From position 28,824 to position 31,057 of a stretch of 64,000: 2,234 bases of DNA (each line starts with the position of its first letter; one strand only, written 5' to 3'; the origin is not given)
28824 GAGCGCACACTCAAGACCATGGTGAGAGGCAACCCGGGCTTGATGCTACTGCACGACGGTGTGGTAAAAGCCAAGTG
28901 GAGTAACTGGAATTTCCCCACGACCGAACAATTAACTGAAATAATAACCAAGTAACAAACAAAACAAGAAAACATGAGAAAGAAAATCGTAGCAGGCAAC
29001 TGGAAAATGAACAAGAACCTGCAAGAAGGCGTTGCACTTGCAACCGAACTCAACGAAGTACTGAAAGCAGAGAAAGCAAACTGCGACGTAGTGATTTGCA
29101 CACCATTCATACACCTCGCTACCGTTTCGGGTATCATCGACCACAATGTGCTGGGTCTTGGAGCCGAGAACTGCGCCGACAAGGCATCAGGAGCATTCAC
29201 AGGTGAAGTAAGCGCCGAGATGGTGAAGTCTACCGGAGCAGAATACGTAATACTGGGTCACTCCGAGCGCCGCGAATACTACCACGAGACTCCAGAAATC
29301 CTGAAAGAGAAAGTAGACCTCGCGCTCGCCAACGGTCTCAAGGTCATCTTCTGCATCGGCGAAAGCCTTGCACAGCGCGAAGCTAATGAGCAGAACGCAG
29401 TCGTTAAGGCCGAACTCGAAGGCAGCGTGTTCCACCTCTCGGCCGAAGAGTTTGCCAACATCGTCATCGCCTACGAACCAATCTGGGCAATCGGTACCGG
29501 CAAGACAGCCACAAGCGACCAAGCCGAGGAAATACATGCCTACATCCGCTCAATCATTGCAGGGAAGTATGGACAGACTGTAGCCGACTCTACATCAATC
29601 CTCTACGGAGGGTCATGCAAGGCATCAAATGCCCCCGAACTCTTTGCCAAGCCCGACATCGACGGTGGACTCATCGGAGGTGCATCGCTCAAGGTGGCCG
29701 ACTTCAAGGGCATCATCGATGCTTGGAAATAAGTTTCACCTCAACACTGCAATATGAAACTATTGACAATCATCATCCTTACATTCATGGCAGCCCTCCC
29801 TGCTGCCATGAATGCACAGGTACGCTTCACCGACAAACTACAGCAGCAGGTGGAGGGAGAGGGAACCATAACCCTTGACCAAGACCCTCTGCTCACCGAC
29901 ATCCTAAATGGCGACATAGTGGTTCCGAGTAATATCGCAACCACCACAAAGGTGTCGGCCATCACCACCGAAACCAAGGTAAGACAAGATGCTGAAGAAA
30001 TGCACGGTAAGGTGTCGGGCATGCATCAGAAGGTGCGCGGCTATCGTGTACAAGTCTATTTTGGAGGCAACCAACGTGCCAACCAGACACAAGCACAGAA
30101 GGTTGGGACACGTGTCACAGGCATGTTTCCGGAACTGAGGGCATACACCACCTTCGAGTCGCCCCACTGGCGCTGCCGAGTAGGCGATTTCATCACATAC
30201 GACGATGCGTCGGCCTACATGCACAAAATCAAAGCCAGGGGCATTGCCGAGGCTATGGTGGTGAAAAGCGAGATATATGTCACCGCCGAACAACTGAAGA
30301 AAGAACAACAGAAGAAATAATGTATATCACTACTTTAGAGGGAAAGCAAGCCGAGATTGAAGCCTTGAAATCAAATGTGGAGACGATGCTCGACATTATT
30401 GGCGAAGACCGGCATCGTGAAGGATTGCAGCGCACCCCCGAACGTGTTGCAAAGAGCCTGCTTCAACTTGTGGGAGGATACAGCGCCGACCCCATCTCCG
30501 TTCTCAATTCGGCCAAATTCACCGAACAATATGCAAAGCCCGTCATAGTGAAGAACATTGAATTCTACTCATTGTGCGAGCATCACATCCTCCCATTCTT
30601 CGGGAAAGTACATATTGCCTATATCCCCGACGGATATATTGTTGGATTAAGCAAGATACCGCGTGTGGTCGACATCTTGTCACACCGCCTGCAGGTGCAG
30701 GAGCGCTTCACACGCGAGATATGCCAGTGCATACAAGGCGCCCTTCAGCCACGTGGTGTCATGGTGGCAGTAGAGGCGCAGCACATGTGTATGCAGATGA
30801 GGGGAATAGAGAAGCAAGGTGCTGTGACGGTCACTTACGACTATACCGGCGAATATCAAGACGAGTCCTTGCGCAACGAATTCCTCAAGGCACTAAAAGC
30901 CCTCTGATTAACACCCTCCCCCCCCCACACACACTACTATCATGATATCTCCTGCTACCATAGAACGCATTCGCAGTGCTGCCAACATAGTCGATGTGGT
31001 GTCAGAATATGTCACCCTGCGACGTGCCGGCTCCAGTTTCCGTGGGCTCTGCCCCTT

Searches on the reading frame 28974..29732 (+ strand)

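Call 79: search_protein_families(library=pfam, proteins=[window:28974-29732:+], max_evalue=0.001)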
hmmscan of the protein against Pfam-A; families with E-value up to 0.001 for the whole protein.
window:28974-29732:+ (252 aa): 1 family
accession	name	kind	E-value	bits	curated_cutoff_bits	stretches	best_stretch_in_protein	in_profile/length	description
PF00121.24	TIM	-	1.4e-93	313.4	20.1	1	4-250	1-244/245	Triosephosphate isomerase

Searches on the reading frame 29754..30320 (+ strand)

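Call 79: search_protein_families(library=pfam, proteins=[window:29754-30320:+], max_evalue=0.001)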
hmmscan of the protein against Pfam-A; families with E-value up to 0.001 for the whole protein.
window:29754-30320:+ (188 aa): 1 family
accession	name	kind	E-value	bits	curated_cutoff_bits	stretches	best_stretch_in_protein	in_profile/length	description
PF05036.18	SPOR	-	1.3e-07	32.2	21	1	95-169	3-74/76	SPOR domain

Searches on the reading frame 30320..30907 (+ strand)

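Call 79: search_protein_families(library=pfam, proteins=[window:30320-30907:+], max_evalue=0.001)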
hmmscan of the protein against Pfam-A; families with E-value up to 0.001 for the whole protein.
window:30320-30907:+ (195 aa): 1 family
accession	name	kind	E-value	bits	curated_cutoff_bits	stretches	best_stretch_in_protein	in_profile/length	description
PF01227.27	GTP_cyclohydroI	-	2.8e-70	235.8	27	1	17-192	2-178/179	GTP cyclohydrolase I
